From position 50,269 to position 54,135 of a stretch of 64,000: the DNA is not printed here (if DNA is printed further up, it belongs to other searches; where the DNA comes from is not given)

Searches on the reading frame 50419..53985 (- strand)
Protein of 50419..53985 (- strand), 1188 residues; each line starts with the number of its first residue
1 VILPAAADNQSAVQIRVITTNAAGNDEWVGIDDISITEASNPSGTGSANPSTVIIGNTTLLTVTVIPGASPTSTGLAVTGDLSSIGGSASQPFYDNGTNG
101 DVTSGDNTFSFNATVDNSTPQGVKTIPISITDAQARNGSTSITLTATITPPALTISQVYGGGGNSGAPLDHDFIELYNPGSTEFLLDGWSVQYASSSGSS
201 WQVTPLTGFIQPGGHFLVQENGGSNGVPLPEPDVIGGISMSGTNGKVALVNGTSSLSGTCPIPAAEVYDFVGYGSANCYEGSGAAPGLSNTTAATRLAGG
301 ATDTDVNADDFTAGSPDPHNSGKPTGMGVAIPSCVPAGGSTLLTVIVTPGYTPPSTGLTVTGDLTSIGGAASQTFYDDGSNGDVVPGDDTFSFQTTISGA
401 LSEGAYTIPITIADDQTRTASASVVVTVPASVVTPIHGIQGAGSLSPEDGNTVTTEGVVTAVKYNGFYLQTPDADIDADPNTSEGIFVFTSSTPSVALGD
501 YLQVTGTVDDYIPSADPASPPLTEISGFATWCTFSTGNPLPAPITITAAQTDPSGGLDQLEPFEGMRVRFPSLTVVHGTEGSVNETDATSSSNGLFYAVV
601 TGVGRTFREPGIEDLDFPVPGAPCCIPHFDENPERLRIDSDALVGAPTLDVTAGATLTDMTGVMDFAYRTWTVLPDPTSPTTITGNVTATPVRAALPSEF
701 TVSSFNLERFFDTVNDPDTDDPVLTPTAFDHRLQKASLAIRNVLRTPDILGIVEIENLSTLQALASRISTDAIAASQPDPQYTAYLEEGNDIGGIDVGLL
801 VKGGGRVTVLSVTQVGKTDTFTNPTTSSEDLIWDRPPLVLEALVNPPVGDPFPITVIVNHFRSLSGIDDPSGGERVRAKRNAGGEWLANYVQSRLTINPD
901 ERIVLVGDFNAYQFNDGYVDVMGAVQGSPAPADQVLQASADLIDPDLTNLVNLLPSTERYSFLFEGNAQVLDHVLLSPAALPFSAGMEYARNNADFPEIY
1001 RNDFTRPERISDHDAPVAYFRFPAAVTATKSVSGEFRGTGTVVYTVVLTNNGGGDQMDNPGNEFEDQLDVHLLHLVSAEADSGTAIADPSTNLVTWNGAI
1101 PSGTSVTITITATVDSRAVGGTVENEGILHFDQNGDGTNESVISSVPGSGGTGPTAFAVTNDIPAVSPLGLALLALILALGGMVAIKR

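Call 89: search_protein_families(library=pfam, proteins=[window:50419-53985:-], max_evalue=0.00001)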
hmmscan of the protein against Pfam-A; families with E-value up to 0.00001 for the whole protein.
window:50419-53985:- (1188 aa): 2 families
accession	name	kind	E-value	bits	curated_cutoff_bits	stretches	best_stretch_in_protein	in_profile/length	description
PF19580.5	Exo_endo_phos_3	-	1.9e-13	50.6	27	1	701-930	1-215/311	Endonuclease/Exonuclease/phosphatase family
PF00932.25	LTD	-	2.2e-12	47.8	34.3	1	150-234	5-74/109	Lamin Tail Domain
